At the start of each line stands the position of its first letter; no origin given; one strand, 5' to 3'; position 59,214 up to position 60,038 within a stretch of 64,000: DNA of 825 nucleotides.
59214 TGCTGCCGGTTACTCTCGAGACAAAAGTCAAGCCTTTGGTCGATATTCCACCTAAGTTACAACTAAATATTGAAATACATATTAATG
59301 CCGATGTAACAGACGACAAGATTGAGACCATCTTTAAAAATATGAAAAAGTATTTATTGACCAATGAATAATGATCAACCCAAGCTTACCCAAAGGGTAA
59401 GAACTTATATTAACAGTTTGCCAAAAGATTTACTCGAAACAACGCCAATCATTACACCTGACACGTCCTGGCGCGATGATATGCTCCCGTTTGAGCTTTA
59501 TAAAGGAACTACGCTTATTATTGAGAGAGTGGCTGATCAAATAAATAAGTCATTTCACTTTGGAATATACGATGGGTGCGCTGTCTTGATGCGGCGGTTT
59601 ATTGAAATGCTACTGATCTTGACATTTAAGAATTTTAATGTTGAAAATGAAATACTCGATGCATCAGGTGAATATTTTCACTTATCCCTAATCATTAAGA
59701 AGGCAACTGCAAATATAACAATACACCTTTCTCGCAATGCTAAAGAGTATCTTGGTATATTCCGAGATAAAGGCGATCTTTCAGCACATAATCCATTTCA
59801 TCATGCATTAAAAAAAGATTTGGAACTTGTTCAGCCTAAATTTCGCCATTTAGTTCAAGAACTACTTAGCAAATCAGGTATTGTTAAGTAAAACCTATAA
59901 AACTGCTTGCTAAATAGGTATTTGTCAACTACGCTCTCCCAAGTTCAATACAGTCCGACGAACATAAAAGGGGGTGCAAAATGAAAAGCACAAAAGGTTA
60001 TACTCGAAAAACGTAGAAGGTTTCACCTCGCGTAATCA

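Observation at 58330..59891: AT-rich two-gene cassette of unknown function immediately downstream of the RM enzyme (candidate defence/abortive-infection module)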

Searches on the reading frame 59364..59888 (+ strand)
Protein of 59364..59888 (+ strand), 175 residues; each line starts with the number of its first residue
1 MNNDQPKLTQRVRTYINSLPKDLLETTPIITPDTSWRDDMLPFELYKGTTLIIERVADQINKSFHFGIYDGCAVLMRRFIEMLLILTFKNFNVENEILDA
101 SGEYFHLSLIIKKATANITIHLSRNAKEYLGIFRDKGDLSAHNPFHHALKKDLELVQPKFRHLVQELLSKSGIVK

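Call 4: search_protein_families(library=pfam, proteins=[window:59364-59888:+], max_evalue=1)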
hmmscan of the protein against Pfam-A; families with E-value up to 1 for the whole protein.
window:59364-59888:+ (175 aa): 0 families

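Call 5: search_protein_families(library=padloc, proteins=[window:59364-59888:+], max_evalue=1)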
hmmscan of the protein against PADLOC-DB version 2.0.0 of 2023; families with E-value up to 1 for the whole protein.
window:59364-59888:+ (175 aa): 0 families

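Call 6: search_protein_families(library=ncbifam, proteins=[window:59364-59888:+], max_evalue=1)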
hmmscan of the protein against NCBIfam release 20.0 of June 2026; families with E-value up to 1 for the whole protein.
window:59364-59888:+ (175 aa): 0 families

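Call 7: search_protein_families(library=phrogs, proteins=[window:59364-59888:+], max_evalue=1)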
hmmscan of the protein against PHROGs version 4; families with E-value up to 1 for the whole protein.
window:59364-59888:+ (175 aa): 0 families

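Call 8: find_homologous_proteins(query=window:59364-59888:+, max_evalue=0.01)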
Query window:59364-59888:+ (175 aa): 146 proteins with E <= 0.01 among 194 candidates; the best 120 are listed.
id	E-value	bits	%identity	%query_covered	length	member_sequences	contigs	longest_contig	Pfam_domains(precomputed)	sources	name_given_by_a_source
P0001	1.2e-111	388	100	100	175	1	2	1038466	-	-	-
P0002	1.3e-99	349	89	100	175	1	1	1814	-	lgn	-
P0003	5.6e-75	269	69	100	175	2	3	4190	-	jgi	jgi:hypothetical protein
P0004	3.0e-69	250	68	100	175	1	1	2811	-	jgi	jgi:hypothetical protein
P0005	1.0e-67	245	66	100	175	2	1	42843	-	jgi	jgi:hypothetical protein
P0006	4.8e-64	233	63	100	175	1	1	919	-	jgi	jgi:hypothetical protein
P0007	4.6e-62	227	63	100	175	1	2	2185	-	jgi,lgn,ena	-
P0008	1.2e-61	225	61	99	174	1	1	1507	-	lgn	-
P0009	4.3e-61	223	64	96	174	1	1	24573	-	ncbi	ncbi:MAG: hypothetical protein AB1345_14190 [Chloroflexota bacterium]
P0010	6.1e-61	223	62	100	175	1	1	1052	-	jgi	jgi:hypothetical protein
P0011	3.1e-60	221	62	99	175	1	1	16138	-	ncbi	-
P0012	8.3e-59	216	62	96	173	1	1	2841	-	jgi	jgi:hypothetical protein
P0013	1.4e-58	215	62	96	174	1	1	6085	-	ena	-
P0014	7.1e-58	213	70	81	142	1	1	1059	-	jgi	jgi:hypothetical protein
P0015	8.0e-58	213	59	95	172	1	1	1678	-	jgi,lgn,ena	-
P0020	5.9e-57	210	58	98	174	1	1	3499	PF13643.12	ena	-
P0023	1.5e-56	209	60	100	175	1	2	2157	PF13643.12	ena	-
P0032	4.7e-55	204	59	94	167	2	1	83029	-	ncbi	-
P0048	1.9e-53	199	58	94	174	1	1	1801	PF13643.12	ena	-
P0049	2.6e-53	198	54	99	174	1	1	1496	PF13643.12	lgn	-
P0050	3.3e-53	198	57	100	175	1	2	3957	PF13643.12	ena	-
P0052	3.9e-53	198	55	100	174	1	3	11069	-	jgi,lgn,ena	-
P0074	2.8e-51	192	55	99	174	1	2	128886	-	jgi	jgi:hypothetical protein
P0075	2.9e-51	191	55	94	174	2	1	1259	PF13643.12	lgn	-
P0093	9.7e-50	187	54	98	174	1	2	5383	PF13643.12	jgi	jgi:hypothetical protein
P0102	5.6e-48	181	50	99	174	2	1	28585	-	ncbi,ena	-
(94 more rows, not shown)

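Call 11: find_encoding_contigs(protein=P0005, flank=10000, max_places=3)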
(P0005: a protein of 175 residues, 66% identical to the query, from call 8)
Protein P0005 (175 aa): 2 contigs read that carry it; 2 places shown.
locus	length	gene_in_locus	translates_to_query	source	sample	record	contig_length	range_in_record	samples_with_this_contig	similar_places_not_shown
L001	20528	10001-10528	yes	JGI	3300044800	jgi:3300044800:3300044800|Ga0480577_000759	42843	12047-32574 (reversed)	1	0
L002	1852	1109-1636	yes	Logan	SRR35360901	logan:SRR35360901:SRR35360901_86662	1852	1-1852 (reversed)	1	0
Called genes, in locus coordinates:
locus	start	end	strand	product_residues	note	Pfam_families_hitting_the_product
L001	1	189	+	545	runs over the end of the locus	PF13185:GAF_2 (weak), PF01590:GAF (weak), PF07228:SpoIIE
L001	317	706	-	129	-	PF07883:Cupin_2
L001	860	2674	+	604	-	PF13522:GATase_6, PF13537:GATase_7, PF01380:SIS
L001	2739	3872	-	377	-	PF04389:Peptidase_M28 (weak), PF05343:Peptidase_M42 (faint), PF01546:Peptidase_M20, PF07687:M20_dimer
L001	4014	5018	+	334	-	PF01073:3Beta_HSD, PF01370:Epimerase, PF02719:Polysacc_synt_2 (weak), PF04321:RmlD_sub_bind (weak), PF05368:NmrA, PF13460:NAD_binding_10, PF16363:GDP_Man_Dehyd, PF07993:NAD_binding_4 (weak)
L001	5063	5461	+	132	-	-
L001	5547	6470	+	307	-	PF00005:ABC_tran, PF13304:AAA_21 (weak), PF13732:DrrA1-3_C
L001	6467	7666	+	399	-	PF12698:ABC2_membrane_3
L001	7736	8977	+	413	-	PF12698:ABC2_membrane_3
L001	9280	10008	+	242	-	-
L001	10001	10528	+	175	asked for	-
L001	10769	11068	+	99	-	PF12840:HTH_20, PF01022:HTH_5, PF13412:HTH_24 (faint), PF01978:TrmB (weak), PF12802:MarR_2 (weak), PF24033:DUF7342 (weak)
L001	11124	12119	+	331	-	PF03599:CdhD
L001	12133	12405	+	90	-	PF13183:Fer4_8 (faint), PF12797:Fer4_2 (faint), PF12837:Fer4_6 (weak), PF13237:Fer4_10, PF00037:Fer4 (weak), PF12800:Fer4_4 (faint), PF12838:Fer4_7, PF13187:Fer4_9 (weak)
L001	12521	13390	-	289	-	PF02645:DegV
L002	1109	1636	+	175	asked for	-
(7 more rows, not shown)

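Call 12: find_encoding_contigs(protein=P0009, flank=10000, max_places=3)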
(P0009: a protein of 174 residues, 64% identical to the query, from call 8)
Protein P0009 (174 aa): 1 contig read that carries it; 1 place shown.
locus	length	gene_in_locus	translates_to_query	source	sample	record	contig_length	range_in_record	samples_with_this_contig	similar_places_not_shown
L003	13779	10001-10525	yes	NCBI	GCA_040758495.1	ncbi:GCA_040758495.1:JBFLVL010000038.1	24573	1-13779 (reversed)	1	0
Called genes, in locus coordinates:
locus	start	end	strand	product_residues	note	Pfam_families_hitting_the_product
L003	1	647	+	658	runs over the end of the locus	PF00989:PAS, PF08448:PAS_4, PF13188:PAS_8 (weak), PF13426:PAS_9, PF00512:HisKA (weak), PF02518:HATPase_c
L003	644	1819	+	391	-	PF00072:Response_reg, PF07724:AAA_2 (faint), PF01078:Mg_chelatase (faint), PF00158:Sigma54_activat, PF14532:Sigma54_activ_2, PF07728:AAA_5 (weak), PF25601:AAA_lid_14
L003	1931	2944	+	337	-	PF00072:Response_reg, PF13487:HD_5, PF01966:HD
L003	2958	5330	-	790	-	PF13802:Gal_mutarotas_2, PF01055:Glyco_hydro_31_2nd, PF21365:Glyco_hydro_31_3rd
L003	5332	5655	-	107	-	-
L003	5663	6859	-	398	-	-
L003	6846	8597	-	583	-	-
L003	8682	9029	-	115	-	PF04014:MazE_antitoxin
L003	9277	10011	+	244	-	-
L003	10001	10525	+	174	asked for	-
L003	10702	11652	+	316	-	PF09545:RE_AccI (weak)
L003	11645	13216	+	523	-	PF02384:N6_Mtase, PF07669:Eco57I, PF22837:M_Eco57I_C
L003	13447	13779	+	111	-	?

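Call 13: find_encoding_contigs(protein=P0032, flank=10000, max_places=3)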
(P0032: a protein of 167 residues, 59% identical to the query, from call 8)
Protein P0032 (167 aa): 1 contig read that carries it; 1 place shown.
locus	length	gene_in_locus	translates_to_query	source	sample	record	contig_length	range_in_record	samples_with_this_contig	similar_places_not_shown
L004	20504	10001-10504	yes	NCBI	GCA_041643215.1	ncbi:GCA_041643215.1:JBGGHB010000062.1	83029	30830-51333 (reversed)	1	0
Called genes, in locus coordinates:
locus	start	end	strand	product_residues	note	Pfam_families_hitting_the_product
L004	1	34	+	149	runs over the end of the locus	PF00903:Glyoxalase (weak), PF13669:Glyoxalase_4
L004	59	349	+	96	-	PF04456:DUF503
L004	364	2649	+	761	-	PF00270:DEAD, PF04851:ResIII, PF00271:Helicase_C, PF22982:WHD_HRQ1, PF09369:MZB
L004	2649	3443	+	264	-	PF01790:LGT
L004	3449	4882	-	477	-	PF01554:MatE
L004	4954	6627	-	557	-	PF01368:DHH, PF02272:DHHA1, PF17768:RecJ_OB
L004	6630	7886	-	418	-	PF00109:ketoacyl-synt, PF02801:Ketoacyl-synt_C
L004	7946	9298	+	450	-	PF00919:UPF0004, PF04055:Radical_SAM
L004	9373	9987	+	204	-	PF17278:DUF5343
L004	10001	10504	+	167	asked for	-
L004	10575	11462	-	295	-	-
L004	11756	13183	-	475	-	PF01554:MatE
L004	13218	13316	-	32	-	-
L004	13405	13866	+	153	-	PF13412:HTH_24 (faint), PF01047:MarR, PF12802:MarR_2, PF13463:HTH_27 (weak)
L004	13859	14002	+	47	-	-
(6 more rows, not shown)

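Call 14: find_encoding_contigs(protein=P0074, flank=10000, max_places=3)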
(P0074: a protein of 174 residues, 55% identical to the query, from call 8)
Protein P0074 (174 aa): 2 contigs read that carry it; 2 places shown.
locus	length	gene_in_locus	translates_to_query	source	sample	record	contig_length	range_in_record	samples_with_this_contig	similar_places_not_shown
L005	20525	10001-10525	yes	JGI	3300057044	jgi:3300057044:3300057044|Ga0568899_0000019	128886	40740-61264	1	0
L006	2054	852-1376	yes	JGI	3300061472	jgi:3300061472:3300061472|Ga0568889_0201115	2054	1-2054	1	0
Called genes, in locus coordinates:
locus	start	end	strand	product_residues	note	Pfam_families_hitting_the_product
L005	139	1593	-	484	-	PF04326:SLFN_AlbA_2 (weak), PF13749:HATPase_c_4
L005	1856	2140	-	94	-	-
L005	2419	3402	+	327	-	PF00665:rve, PF13610:DDE_Tnp_IS240, PF13683:rve_3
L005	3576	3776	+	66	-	-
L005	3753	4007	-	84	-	-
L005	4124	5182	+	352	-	PF00665:rve, PF13610:DDE_Tnp_IS240, PF13683:rve_3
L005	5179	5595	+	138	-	-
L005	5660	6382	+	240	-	PF04493:Endonuclease_5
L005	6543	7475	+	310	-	PF03462:PCRF, PF00472:RF-1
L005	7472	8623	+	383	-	PF13485:Peptidase_MA_2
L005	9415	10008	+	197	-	PF17278:DUF5343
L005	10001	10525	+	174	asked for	-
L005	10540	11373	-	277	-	PF02569:Pantoate_ligase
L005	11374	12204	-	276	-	PF02548:Pantoate_transf, PF13714:PEP_mutase (weak)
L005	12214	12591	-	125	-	PF02261:Asp_decarbox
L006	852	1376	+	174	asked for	-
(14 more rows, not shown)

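Call 16: find_encoding_contigs(protein=P0102, flank=10000, max_places=3)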
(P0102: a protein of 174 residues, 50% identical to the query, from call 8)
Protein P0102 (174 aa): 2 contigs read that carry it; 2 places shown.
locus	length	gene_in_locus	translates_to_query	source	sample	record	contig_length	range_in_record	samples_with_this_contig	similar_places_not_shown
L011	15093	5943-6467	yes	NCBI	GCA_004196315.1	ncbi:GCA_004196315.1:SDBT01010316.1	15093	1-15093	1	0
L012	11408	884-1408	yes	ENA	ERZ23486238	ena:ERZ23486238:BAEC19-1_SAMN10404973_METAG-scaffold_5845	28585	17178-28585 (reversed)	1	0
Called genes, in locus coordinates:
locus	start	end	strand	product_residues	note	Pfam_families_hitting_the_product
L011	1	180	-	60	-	?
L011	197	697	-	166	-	PF13183:Fer4_8 (faint), PF13484:Fer4_16 (faint), PF13746:Fer4_18 (faint), PF00037:Fer4 (weak), PF13237:Fer4_10 (weak), PF12838:Fer4_7 (weak), PF13187:Fer4_9 (weak), PF04422:FrhB_FdhB_N, +2 more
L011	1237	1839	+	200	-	PF09335:VTT_dom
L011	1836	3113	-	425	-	PF07690:MFS_1, PF13347:MFS_2, PF03209:PUCC (faint), PF11700:ATG22 (weak), PF07690:MFS_1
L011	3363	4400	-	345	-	PF01118:Semialdhyde_dh, PF22698:Semialdhyde_dhC_1, PF02774:Semialdhyde_dhC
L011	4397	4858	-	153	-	PF14196:ATC_hydrolase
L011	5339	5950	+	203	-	PF17278:DUF5343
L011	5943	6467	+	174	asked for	-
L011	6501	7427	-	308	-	PF02569:Pantoate_ligase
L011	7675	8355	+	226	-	PF00977:His_biosynth, PF00290:Trp_syntA (faint), PF01207:Dus (faint), PF03060:NMO (faint)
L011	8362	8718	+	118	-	PF01502:PRA-CH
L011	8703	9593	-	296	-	PF07136:DUF1385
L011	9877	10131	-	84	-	PF01016:Ribosomal_L27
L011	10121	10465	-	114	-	PF00829:Ribosomal_L21p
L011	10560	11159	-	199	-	PF01121:CoaE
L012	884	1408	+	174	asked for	-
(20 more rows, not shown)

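Call 22: search_protein_families(library=pfam, alignment_id=A1, max_evalue=0.1)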
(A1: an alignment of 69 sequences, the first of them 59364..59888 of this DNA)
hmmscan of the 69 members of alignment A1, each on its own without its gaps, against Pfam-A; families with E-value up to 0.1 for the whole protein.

A. member 1, window:59364-59888:+ (175 aa): 0 families

B. families by the number of members that match (of 69 scanned): 11 families
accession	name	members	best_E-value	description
PF13643.11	DUF4145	39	1.7e-06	Domain of unknown function (DUF4145)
PF18928.5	DUF5677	21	0.0031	Family of unknown function (DUF5677)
PF07737.17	ATLF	2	0.017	Anthrax toxin lethal factor, N- and C-terminal domain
PF05683.17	Fumerase_C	2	0.031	Fumarase C-terminus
PF22931.4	SAM_TNK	2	0.034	SAM domain-like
PF25030.1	M-HEAT_ATR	1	0.02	Serine/threonine-protein kinase ATR, M-HEAT region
PF05523.17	FdtA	1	0.049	WxcM-like, C-terminal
PF18419.6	ATP-grasp_6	1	0.064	ATP-grasp-like domain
PF17735.7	BslA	1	0.096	Biofilm surface layer A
PF19073.5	DUF5769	1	0.098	Family of unknown function (DUF5769)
PF20785.2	MACPF_D3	1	0.099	MACPF protein, D3 domain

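Call 25: search_solved_structures(query=A1, max_evalue=10, show_alignments=3)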
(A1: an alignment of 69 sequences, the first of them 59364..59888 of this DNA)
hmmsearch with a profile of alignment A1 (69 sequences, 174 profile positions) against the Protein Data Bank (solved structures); distinct sequences matched with E-value up to 10: 12.
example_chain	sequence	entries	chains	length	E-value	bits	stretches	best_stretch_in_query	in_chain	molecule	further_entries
2pfx_A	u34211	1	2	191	0.5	13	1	27-74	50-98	Uncharacterized peroxidase-related protein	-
3lxg_A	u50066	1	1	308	0.98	12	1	99-146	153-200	cAMP and cAMP-inhibited cGMP 3',5'-cyclic phosphodiesterase 10A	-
6k9u_A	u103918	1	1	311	1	12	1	99-146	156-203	cAMP and cAMP-inhibited cGMP 3',5'-cyclic phosphodiesterase 10A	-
9gnz_R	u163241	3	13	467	1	12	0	82-132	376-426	Flagellar hook-associated protein 2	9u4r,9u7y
9m6i_A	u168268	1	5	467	1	12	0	82-132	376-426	Flagellar hook-associated protein 2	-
5z1o_A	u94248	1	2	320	1.3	11.7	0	122-141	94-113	Outer Surface Protein A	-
2o8h_A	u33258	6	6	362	1.3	11.7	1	99-146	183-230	Phosphodiesterase-10A | cAMP and cAMP-inhibited cGMP 3',5'-cyclic phosphodiesterase 10A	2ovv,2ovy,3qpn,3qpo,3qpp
3hqw_A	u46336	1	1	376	1.3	11.6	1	99-146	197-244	cAMP and cAMP-inhibited cGMP 3',5'-cyclic phosphodiesterase 10A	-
3dfe_A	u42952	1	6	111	1.3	11.6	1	31-65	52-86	Putative Pii-Like Signaling Protein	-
3hqy_A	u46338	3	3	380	1.4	11.6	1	99-146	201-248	cAMP and cAMP-inhibited cGMP 3',5'-cyclic phosphodiesterase 10A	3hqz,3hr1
9m68_A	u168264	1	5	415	1.5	11.4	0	82-131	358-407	Flagellar hook-associated protein 2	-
7vea_aS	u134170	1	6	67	1.6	11.3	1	14-62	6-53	Phycobilisome 7.8 kDa linker polypeptide, allophycocyanin-associated, core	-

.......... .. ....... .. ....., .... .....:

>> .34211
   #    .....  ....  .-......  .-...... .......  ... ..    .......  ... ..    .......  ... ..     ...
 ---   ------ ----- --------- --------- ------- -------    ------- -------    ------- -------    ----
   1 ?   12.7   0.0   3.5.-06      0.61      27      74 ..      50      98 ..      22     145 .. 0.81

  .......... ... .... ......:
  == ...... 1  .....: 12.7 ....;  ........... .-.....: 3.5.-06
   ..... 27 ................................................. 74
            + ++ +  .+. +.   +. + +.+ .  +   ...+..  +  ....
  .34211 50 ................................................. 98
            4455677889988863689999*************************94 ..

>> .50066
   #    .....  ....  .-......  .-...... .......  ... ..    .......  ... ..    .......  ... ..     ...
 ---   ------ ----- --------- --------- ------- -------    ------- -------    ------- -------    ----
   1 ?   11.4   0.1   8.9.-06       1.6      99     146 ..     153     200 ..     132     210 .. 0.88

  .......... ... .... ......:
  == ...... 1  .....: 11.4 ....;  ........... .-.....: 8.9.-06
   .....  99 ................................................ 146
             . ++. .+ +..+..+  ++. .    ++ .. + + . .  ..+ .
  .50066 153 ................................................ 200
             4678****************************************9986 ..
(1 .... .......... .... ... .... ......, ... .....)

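Call 37: predict_structure(alignment_id=A1)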
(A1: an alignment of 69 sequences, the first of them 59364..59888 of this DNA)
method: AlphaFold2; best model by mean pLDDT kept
length: 175 residues; sequences in the alignment: 69
mean_pLDDT: 81.5   pTM: 0.71
mean pLDDT of the five models: 81.5, 81.4, 79.2, 79.2, 79.1
residues with pLDDT >= 90: 77; 70-90: 60; 50-70: 22; < 50: 16
segments of 3 or more residues with pLDDT < 50: 27-35, 140-144
pLDDT, mean of each block of 10 residues (from residue 1): 65 81 55 54 81 90 89 91 96 96 94 94 93 69 59 86 93 80
secondary structure, 60 per line:
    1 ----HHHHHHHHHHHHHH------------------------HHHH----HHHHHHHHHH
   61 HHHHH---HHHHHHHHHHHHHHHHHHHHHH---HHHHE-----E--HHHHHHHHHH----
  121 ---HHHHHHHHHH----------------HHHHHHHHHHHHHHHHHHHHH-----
elements in order: H5-18 H43-46 H51-65 H69-90 H94-97 H107-116 H124-133 H150-170

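Call 41: fold_search(model_id=the predicted structure, library=pdb)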
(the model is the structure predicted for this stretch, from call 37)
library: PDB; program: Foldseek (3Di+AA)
matches with E <= 10: 42; with E <= 0.001: 0
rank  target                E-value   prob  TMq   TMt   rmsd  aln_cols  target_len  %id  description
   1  2hsb                  2.5e-01  1.00  0.54  0.72   3.1       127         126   12  Crystal structure of a hepn domain containing protein (af_0298) from archaeoglobus fulgidus at 1.95 A resolution (released 2006-08-15)
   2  1o3u                  9.4e-01  0.77  0.40  0.54   5.8       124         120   11  Crystal structure of an hepn domain protein (tm0613) from thermotoga maritima at 1.75 A resolution (released 2003-04-22)
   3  1ufb_A                1.2e+00  0.87  0.47  0.61   4.2       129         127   12  Crystal structure of TT1696 from Thermus thermophilus HB8 (released 2003-11-28)
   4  2q00_A                1.3e+00  0.82  0.44  0.61   4.5       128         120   13  Crystal structure of the P95883_SULSO protein from Sulfolobus solfataricus. NESG target SsR10. (released 2007-05-29)
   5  6tug_E                1.6e+00  0.72  0.48  0.24   5.9       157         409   10  Enterococcus italicus Csm6 bound to cyclic hexa-2'-fluoro-hexa-dAMP (released 2020-02-26)
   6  2q00_B                1.8e+00  0.75  0.47  0.64   4.2       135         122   12  Crystal structure of the P95883_SULSO protein from Sulfolobus solfataricus. NESG target SsR10. (released 2007-05-29)
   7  1wwp_A                2.6e+00  0.63  0.41  0.56   3.7       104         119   12  Crystal structure of ttk003001694 from Thermus Thermophilus HB8 (released 2005-07-12)
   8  3h2u_C                2.7e+00  0.18  0.30  0.30  11.3       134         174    9  Human raver1 RRM1, RRM2, and RRM3 domains in complex with human vinculin tail domain Vt (released 2009-07-28)
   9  5l0g_A                2.9e+00  0.10  0.24  0.25  10.9       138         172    9  Human metavinculin MVt Q971R, R975D, T978R mutant (residues 959-1134) in complex with PIP2 (released 2016-08-31)
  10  1gu9_F                3.0e+00  0.06  0.18  0.18  13.1       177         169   11  Crystal Structure of Mycobacterium tuberculosis Alkylperoxidase AhpD (released 2002-02-14)
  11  1lw1_C                3.2e+00  0.05  0.17  0.17  14.3       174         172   11  Crystal Structure Of Mycobacterium Tuberculosis Alkylperoxidase Ahpd H137F mutant (released 2002-07-17)
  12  2l6h_MODEL_1_A        4.2e+00  0.11  0.29  0.32  12.2       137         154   14  Fat domain of focal adhesion kinase tethered to LD4 motif of paxillin via GGS linker (released 2012-05-30)
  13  9min_I                4.9e+00  0.21  0.36  0.46   8.0       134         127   14  Structure of a designed minibinder to NYESO1-A*02:01 (released 2025-08-06)
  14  1ylm_A                4.9e+00  0.09  0.29  0.32   7.3       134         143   13  Structure of Cytosolic Protein of Unknown Function YutE from Bacillus subtilis (released 2005-03-01)
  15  8fs4_E                5.9e+00  0.04  0.20  0.12  17.2       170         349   15  Structure of S. cerevisiae Rad24-RFC loading the 9-1-1 clamp onto a 10-nt gapped DNA in step 2 (open 9-1-1 ring and fl (released 2023-06-14)
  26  5yep_C                7.2e+00  0.14  0.39  0.47   5.5       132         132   13  Crystal structure of SO_3166-SO_3165 from Shewanella oneidensis (released 2018-03-28)
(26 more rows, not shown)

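Call 49: find_related_loci(query=A1, collection=genome_contigs, flank=8000)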
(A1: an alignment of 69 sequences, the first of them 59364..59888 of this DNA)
Query A1 (175 aa) in genome_contigs; peptide patterns used: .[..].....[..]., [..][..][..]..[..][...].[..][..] (x = any residue, [..] = any of these).
57 stretches matched a pattern; 16 encode a relative of the query (tblastn E <= 1e-3); 16 distinct loci.
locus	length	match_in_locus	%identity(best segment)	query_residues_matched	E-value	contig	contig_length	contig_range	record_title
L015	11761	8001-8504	64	8-175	9e-69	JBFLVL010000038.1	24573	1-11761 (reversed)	MAG: Chloroflexota bacterium isolate MAG005 MAG005_38, whole genome shotgun sequence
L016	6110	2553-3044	56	12-175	2e-59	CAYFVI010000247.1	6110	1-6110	MAG TPA_asm: uncultured Dehalococcoidaceae bacterium isolate ERP108616_co1_214 genome assembly, contig: k119_897068, who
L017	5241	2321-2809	57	12-174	3e-56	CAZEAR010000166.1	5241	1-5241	MAG TPA_asm: uncultured Dehalococcoidales bacterium isolate binchicken_co294_169 genome assembly, contig: NODE_12690_len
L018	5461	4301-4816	53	1-175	6e-54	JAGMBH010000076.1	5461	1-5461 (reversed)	MAG: Dehalococcoidia bacterium isolate RS_16_13 ZL425.bin.13.fa_76, whole genome shotgun sequence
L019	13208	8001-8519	49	1-175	9e-51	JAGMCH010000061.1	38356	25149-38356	MAG: Dehalococcoidales bacterium isolate RS_16_7 ZL425.bin.7.fa_61, whole genome shotgun sequence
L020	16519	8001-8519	45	1-175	1e-45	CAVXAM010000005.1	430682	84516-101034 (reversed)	MAG: uncultured Chloroflexia bacterium isolate MFD04408.bin.2.186 genome assembly, contig: contig_22765, whole genome sh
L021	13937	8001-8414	43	40-175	8e-29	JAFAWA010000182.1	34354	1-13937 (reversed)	MAG: Terriglobia bacterium isolate CP_BM_RX_50 BM_RX_k147_350359, whole genome shotgun sequence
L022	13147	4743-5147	42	40-173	4e-29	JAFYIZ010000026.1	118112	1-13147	Bacterium isolate RGIG7134 Water_buffalos_Abomasum-4__c628683, whole genome shotgun sequence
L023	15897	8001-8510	31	7-173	2e-25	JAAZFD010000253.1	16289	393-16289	MAG: Clostridiales bacterium isolate AS10tlH2TH_161 311449_AS10, whole genome shotgun sequence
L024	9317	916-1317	36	38-172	7e-24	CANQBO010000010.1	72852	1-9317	MAG: uncultured Clostridia bacterium isolate Lapin-001__bin50 genome assembly, contig: Lapin-001__NODE_535_length_72852_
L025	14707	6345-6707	39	56-175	3e-22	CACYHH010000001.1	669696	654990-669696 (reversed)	MAG: uncultured Spirochaetales bacterium isolate RUG11946 genome assembly, contig: RUG11946_asm_1, whole genome shotgun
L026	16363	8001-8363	39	56-175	6e-22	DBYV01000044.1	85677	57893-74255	MAG TPA_asm: bacterium UBP6_UBA1177 isolate UBA1177 UBA1177_contig_919, whole genome shotgun sequence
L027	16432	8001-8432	34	27-173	2e-18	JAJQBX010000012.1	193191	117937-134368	MAG: Oscillospiraceae bacterium isolate C.5_3 NODE_10_length_193191_cov_89.931597, whole genome shotgun sequence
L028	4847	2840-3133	39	76-173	1e-17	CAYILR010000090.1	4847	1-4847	MAG TPA_asm: uncultured Bacteriovoracaceae bacterium isolate ERP119705_co22_306 genome assembly, contig: NODE_13167_leng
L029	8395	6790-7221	35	32-173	4e-17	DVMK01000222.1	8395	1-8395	MAG TPA_asm: Candidatus Caccousia avistercoris isolate 3024 ChiHcolR13__C121992_L8395_SRR6323136, whole genome shotgun s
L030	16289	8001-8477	35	9-172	2e-28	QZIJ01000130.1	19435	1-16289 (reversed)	MAG: Anaerolineaceae bacterium isolate SURF_68 contig-100_4173_length_19435_read_count_78738, whole genome shotgun seque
